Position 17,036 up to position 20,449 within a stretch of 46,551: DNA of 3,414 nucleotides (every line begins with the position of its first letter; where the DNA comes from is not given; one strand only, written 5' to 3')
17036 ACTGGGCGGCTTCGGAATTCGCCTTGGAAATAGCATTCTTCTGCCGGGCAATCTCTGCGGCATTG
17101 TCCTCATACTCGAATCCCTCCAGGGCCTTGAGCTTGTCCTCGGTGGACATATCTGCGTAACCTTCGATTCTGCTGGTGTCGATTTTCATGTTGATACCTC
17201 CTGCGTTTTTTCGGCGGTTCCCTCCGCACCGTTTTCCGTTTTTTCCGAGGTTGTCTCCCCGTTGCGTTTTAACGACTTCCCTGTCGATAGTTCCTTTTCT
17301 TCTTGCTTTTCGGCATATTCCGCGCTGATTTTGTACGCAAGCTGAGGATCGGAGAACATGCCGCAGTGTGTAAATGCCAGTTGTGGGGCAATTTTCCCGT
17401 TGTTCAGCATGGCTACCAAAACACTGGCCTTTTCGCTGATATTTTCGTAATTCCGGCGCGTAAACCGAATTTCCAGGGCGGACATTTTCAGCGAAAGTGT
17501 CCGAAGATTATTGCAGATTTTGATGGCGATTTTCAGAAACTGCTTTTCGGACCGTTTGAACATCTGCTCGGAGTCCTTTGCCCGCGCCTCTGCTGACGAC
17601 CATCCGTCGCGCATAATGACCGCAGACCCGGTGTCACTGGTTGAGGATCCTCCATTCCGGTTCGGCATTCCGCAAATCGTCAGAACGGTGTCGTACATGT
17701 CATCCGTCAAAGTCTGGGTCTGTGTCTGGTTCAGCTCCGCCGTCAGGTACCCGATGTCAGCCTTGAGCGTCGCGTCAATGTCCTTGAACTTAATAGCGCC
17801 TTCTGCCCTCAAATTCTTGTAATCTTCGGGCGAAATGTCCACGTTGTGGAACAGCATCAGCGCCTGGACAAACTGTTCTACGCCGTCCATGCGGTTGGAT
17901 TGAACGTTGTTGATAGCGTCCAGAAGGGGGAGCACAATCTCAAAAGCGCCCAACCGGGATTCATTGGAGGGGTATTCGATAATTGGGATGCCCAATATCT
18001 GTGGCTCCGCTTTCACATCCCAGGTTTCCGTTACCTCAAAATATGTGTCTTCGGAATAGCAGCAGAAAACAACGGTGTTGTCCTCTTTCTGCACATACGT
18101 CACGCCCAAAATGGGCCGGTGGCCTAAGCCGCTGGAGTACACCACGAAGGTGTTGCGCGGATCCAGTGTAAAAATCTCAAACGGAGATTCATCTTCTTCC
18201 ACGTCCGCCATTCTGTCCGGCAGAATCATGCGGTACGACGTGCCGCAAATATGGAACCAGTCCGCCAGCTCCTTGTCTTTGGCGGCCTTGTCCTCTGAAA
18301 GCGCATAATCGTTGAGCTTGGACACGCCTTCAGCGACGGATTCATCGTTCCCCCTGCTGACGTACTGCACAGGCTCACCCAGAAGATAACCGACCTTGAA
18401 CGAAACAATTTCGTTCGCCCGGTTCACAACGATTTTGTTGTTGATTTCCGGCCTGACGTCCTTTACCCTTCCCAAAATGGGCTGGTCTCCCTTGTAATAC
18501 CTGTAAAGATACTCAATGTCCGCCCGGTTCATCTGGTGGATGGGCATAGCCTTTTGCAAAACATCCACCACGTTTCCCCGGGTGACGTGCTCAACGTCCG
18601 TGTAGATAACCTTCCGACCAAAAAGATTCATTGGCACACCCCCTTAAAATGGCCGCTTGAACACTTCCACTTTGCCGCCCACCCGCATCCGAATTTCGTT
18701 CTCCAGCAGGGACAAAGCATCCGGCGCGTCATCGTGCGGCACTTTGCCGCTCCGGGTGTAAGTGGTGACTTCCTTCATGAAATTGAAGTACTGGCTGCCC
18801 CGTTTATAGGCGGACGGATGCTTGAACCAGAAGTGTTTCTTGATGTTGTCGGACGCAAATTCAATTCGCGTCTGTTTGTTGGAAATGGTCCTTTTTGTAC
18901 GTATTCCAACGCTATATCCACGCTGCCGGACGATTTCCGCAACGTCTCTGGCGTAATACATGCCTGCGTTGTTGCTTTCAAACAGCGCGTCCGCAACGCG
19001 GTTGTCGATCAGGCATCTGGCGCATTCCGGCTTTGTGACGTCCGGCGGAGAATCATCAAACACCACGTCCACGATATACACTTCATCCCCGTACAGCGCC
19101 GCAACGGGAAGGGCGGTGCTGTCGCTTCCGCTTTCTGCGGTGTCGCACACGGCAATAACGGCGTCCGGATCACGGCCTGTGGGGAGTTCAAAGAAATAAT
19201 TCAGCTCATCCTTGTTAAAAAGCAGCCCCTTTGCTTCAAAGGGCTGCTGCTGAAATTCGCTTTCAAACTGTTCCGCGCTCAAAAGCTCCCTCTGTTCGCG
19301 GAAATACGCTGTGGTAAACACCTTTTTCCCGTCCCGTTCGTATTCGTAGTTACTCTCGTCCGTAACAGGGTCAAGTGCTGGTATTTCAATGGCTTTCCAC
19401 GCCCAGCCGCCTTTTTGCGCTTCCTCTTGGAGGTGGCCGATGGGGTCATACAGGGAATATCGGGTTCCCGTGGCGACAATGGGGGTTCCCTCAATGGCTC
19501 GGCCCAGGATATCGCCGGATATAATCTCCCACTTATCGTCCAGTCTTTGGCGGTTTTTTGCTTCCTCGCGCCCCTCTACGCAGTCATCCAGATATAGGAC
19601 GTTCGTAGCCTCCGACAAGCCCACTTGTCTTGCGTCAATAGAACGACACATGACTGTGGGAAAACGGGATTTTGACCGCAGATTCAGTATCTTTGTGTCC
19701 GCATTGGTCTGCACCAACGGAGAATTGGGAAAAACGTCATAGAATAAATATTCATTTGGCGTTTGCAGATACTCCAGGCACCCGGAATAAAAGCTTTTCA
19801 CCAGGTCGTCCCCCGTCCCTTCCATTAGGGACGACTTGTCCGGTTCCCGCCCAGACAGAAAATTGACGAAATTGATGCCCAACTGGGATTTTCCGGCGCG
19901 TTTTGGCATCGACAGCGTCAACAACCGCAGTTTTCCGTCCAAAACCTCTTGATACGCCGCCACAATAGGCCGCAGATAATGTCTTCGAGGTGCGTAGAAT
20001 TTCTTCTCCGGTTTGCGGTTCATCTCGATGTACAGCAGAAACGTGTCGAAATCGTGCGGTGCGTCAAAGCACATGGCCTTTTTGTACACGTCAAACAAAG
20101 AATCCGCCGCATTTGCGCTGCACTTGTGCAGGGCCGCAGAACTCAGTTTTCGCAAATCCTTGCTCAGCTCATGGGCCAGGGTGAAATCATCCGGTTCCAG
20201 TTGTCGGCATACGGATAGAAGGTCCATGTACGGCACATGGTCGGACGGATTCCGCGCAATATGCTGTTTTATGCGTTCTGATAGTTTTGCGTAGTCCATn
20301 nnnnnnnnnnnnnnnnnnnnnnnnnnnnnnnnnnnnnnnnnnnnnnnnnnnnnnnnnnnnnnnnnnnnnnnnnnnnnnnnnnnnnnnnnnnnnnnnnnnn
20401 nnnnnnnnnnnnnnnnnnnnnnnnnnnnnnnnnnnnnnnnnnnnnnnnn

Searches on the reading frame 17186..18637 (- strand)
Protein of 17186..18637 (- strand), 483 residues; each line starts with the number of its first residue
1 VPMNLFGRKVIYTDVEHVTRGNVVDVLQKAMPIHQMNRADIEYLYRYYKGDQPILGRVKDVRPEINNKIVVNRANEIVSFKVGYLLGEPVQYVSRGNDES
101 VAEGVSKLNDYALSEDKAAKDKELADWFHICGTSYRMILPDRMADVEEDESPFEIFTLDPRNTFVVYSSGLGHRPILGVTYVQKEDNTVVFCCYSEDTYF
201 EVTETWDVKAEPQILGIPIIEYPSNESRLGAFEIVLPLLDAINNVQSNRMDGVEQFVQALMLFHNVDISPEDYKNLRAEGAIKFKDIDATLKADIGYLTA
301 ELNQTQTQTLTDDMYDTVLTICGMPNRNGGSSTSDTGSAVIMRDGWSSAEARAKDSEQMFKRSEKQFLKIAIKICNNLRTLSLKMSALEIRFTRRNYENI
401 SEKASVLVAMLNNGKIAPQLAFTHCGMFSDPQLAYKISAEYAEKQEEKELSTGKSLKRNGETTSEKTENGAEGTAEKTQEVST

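Call 4: search_protein_families(library=pfam, proteins=[window:17186-18637:-], max_evalue=0.1)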
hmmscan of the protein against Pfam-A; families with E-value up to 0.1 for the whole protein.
window:17186-18637:- (483 aa): 1 family
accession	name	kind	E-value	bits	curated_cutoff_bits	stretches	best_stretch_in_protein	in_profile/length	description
PF05133.19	SPP1_portal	-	2.7e-84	284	25.5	1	29-448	3-410/416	Phage portal protein, SPP1 Gp6-like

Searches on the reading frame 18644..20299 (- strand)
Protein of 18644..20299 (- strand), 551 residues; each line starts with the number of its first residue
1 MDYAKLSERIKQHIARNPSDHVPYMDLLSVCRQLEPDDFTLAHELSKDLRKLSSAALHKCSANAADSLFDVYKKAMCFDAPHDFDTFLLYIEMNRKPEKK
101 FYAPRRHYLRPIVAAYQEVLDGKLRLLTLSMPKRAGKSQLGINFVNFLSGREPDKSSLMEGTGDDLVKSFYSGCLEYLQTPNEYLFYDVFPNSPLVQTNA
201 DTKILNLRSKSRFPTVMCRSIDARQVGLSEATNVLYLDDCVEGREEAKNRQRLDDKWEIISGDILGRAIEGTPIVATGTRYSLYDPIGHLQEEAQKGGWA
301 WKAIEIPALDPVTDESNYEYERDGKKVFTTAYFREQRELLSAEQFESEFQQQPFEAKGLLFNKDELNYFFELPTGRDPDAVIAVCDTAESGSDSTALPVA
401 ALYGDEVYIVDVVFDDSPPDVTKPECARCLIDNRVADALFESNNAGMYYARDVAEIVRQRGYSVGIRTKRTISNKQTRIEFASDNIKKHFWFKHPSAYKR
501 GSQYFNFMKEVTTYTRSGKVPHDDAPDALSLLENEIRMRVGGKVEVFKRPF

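Call 4: search_protein_families(library=pfam, proteins=[window:18644-20299:-], max_evalue=0.1)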
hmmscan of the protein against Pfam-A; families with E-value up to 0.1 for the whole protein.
window:18644-20299:- (551 aa): 1 family
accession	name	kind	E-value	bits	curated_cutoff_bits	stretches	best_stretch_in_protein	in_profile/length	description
PF22530.2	Terminase-T7_RNaseH-like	-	0.00011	22.8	27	1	386-479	2-95/108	Terminase Bacteriophage T7, Ribonuclease H-like domain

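Call 5: search_protein_families(library=phrogs, proteins=[window:18644-20299:-], max_evalue=0.01)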
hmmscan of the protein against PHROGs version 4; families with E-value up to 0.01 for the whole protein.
window:18644-20299:- (551 aa): 4 families
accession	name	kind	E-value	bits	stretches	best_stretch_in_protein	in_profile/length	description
phrog_38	-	head and packaging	7.6e-48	164.7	1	63-546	253-713/760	terminase large subunit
phrog_30251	-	head and packaging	8.4e-32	111.3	1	99-525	30-449/799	terminase large subunit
phrog_4758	-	head and packaging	2.5e-14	54.2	1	81-310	17-237/243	terminase large subunit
phrog_5573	-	head and packaging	2.1e-06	28.3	1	300-535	11-233/250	terminase large subunit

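Call 16: find_related_loci(query=window:18644-20299:-, collection=viral_contigs, flank=10000)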
Query window:18644-20299:- (551 aa) in viral_contigs; peptide patterns used: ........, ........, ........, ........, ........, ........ (x = any residue, [..] = any of these).
100 stretches matched a pattern; 100 encode a relative of the query (tblastn E <= 1e-3); the best 80 are kept; 80 distinct loci.
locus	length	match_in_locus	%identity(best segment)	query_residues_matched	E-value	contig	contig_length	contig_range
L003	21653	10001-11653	100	1-551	0e+0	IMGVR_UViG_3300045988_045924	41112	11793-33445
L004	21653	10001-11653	100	1-551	0e+0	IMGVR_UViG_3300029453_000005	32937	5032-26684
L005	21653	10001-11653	99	1-551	0e+0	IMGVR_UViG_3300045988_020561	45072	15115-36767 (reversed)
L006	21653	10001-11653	100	1-551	0e+0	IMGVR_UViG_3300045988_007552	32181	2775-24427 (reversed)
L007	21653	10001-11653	100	1-551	0e+0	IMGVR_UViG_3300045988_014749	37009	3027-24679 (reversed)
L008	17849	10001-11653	99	1-551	0e+0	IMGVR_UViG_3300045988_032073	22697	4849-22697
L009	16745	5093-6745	99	1-551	0e+0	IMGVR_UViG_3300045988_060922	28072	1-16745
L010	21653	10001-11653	99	1-551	0e+0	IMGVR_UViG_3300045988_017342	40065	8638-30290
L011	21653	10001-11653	99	1-551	0e+0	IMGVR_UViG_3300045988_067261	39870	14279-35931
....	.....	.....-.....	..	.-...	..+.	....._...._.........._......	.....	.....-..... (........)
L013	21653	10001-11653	99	1-551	0e+0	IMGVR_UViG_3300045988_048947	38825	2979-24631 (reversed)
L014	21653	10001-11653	99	1-551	0e+0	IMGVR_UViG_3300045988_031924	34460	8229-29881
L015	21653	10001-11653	99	1-551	0e+0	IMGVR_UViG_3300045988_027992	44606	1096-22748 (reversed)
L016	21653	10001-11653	99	1-551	0e+0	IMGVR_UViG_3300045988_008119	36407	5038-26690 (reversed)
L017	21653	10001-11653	99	1-551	0e+0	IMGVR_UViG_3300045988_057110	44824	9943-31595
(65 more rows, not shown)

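Call 28: search_dna_similar(query=window:18644-20299:-, collection=phages, mode=protein, max_rows=40, rows=best)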
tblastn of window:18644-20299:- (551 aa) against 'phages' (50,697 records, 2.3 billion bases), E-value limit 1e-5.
Records with a match: 115; places in all: 116; records where one place covers at least 80% of the query: 68.
Best place of each record, by identity: 95-99% 1; <60% 114.
By first word of the organism name: Streptococcus 33; Lactococcus 29; Bacteriophage 11; Clostridium 9; Bacteroides 6; Fusobacterium 2; Geobacillus 2; Caudoviricetes 2; Aggregatibacter 2; Haemophilus 2; and 16 more.
By host as written in the record: - 19; Streptococcus thermophilus 14; Lactococcus lactis 11; Streptococcus thermophilus ST64987 8; Bacteroides fragilis DA503 3; Lactococcus lactis DGCC7180 2; Geobacillus kaustophilus ATCC 8005 2; Lactococcus cremoris DGCC6073 2; and 48 more.
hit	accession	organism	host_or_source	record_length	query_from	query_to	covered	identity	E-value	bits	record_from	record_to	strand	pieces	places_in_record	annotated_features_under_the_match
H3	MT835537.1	Bacteriophage sp.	human fecal samples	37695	1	551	100%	97.3%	0e+0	1060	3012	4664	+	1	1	record has no annotation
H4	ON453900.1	Clostridium phage Maintenon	[Clostridium] innocuum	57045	26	551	95%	36.3%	1e-83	290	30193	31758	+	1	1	terminase large subunit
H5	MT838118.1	Bacteriophage sp.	human fecal samples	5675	27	551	95%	34.7%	6e-75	264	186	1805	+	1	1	record has no annotation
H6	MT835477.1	Bacteriophage sp.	human fecal samples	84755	70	550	87%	36.7%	1e-74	264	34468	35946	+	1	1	record has no annotation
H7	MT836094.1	Bacteriophage sp.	human fecal samples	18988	69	551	88%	34.5%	4e-72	256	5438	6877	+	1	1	record has no annotation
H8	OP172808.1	Eggerthella phage EL753P1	Eggerthella lenta DA753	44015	62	551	89%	33.7%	6e-60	221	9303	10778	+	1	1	hypothetical protein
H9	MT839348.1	Bacteriophage sp.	human fecal samples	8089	117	551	79%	35.1%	5e-63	229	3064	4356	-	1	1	record has no annotation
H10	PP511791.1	Dulem virus 39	Propithecus coquereli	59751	85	551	85%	32.6%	6e-59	218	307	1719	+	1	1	terminase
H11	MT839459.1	Bacteriophage sp.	human fecal samples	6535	117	551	79%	34.8%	1e-62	228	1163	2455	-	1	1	record has no annotation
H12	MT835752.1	Bacteriophage sp.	human fecal samples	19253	79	532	82%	30.8%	2e-40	163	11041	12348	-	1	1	record has no annotation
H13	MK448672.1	Streptococcus phage Javan117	Streptococcus dysgalactiae ASDSE_99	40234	101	530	78%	29.0%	1e-29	130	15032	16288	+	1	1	terminase large subunit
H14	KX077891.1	Streptococcus phage phiJH1301-1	Streptococcus suis JH1301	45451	101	551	82%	27.5%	3e-24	113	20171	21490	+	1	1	terminase large subunit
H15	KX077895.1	Streptococcus phage phiZJ20091101-4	Streptococcus suis ZJ20091101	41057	101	551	82%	27.3%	4e-26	119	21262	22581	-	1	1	terminase large subunit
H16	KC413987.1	Streptococcus phage phiSS12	Streptococcus suis SS12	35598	101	551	82%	27.3%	1e-24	115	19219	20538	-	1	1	putative phage terminase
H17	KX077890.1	Streptococcus phage phiLP081102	Streptococcus suis LP081102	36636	101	551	82%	27.3%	1e-24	115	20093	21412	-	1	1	terminase large subunit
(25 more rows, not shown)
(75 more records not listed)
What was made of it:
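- In distant pac phages such as TP901-1-like lactococcal phages, terS and terL features overlap under the terL match (call 28).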

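Call 29: get_annotated_region(hit=H4, flank=6000)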
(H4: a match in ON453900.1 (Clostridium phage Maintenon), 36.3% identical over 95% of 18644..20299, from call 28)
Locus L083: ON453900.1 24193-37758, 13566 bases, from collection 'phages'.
description: Clostridium phage Maintenon, complete genome.
organism: Clostridium phage Maintenon (NCBI taxid 2951972)
taxonomy: Viruses
host: [Clostridium] innocuum; source: feces; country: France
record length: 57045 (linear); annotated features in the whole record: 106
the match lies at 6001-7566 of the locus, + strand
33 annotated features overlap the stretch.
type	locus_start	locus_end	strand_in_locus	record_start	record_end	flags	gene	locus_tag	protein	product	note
CDS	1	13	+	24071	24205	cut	-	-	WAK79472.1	hypothetical protein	rasttk_feature_creation_tool=/opt/patric-common/ runtime/bin/phanotate version 1.5.0; ...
CDS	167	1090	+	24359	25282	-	-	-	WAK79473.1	primase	rasttk_feature_creation_tool=/opt/patric-common/ runtime/bin/phanotate version 1.5.0; HHpred against PHROGS v3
CDS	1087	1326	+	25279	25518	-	-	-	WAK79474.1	hypothetical protein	rasttk_feature_creation_tool=/opt/patric-common/ runtime/bin/phanotate version 1.5.0; ...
CDS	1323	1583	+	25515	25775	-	-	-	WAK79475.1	hypothetical protein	rasttk_feature_creation_tool=/opt/patric-common/ runtime/bin/phanotate version 1.5.0; ...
CDS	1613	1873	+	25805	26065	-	-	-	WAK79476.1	hypothetical protein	rasttk_feature_creation_tool=/opt/patric-common/ runtime/bin/phanotate version 1.5.0; ...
CDS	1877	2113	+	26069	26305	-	-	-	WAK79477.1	hypothetical protein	rasttk_feature_creation_tool=/opt/patric-common/ runtime/bin/phanotate version 1.5.0; ...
CDS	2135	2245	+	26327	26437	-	-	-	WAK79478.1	hypothetical protein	rasttk_feature_creation_tool=/opt/patric-common/ runtime/bin/phanotate version 1.5.0; ...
CDS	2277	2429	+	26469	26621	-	-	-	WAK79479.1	hypothetical protein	rasttk_feature_creation_tool=/opt/patric-common/ runtime/bin/phanotate version 1.5.0; ...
CDS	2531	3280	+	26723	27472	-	-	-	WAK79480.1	terminase small subunit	rasttk_feature_creation_tool=/opt/patric-common/ runtime/bin/phanotate version 1.5.0; HHpred against PHROGS v3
CDS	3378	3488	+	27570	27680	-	-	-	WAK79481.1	hypothetical protein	rasttk_feature_creation_tool=/opt/patric-common/ runtime/bin/phanotate version 1.5.0; ...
CDS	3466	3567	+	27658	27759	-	-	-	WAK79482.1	hypothetical protein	rasttk_feature_creation_tool=/opt/patric-common/ runtime/bin/phanotate version 1.5.0; ...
CDS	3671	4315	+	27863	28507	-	-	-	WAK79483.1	hypothetical protein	rasttk_feature_creation_tool=/opt/patric-common/ runtime/bin/phanotate version 1.5.0; ...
CDS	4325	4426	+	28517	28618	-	-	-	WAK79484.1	hypothetical protein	rasttk_feature_creation_tool=/opt/patric-common/ runtime/bin/phanotate version 1.5.0; ...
CDS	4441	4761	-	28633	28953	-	-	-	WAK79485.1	hypothetical protein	rasttk_feature_creation_tool=/opt/patric-common/ runtime/bin/phanotate version 1.5.0; ...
CDS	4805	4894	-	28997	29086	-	-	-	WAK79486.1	hypothetical protein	rasttk_feature_creation_tool=/opt/patric-common/ runtime/bin/phanotate version 1.5.0; ...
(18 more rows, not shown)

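Call 30: get_annotated_region(hit=H8, flank=6000)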
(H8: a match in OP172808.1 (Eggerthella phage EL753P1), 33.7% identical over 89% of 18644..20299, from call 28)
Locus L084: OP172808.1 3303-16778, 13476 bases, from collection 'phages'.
description: Eggerthella phage EL753P1, complete genome.
organism: Eggerthella phage EL753P1 (NCBI taxid 2968630)
taxonomy: Viruses; Duplodnaviria; Heunggongvirae; Uroviricota; Caudoviricetes
host: Eggerthella lenta DA753; source: municipal sewage; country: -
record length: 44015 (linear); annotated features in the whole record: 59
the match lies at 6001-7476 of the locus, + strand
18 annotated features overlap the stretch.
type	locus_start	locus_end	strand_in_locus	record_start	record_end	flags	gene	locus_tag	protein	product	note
CDS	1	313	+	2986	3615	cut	-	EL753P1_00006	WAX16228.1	hypothetical protein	-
CDS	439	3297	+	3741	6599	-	nrdD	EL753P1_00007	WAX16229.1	anaerobic ribonucleoside-triphosphate reductase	-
CDS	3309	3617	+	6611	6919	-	-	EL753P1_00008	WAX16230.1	hypothetical protein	-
CDS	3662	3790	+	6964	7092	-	-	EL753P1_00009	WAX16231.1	hypothetical protein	-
CDS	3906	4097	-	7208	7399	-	-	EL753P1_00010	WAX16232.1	hypothetical protein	-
CDS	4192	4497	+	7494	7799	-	-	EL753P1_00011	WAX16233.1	hypothetical protein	-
CDS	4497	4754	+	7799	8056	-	-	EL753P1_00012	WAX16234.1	hypothetical protein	-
CDS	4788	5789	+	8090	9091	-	-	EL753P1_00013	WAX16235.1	hypothetical protein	-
CDS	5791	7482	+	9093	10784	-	-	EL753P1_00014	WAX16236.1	hypothetical protein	-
CDS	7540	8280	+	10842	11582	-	-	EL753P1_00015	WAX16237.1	hypothetical protein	-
CDS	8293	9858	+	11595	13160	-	-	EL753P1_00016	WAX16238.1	hypothetical protein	-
CDS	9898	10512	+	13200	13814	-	-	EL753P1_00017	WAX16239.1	hypothetical protein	-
CDS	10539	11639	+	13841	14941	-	-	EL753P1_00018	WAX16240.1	hypothetical protein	-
CDS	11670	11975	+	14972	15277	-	-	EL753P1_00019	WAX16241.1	hypothetical protein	-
CDS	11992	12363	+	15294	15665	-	-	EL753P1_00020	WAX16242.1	hypothetical protein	-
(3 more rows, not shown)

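Call 86: search_protein_families(library=ncbifam, proteins=[window:18644-20299:-], max_evalue=0.01)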
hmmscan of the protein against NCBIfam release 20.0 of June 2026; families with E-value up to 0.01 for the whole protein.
window:18644-20299:- (551 aa): 2 families
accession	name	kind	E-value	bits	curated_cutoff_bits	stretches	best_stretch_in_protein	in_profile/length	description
TIGR01630.1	psiM2_ORF9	equivalog_domain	1.5e-12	48.3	41.65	1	405-532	14-136/142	phage terminase large subunit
NF033889.1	termin_lrg_T7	equivalog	7.4e-05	21.7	150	1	378-480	332-435/500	phage terminase large subunit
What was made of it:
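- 18644..20299 (-): terL (large terminase), right-hand border of the locus in late-gene sense. PHROG_38 7.6e-48 (call 5); NCBIfam TIGR01630 48.3 bits against a 41.65 cut-off (call 86)
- Checked: terL 18644-20299(-): PHROG_38 7.6e-48, NCBIfam TIGR01630 above cut-off (calls 5, 86).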
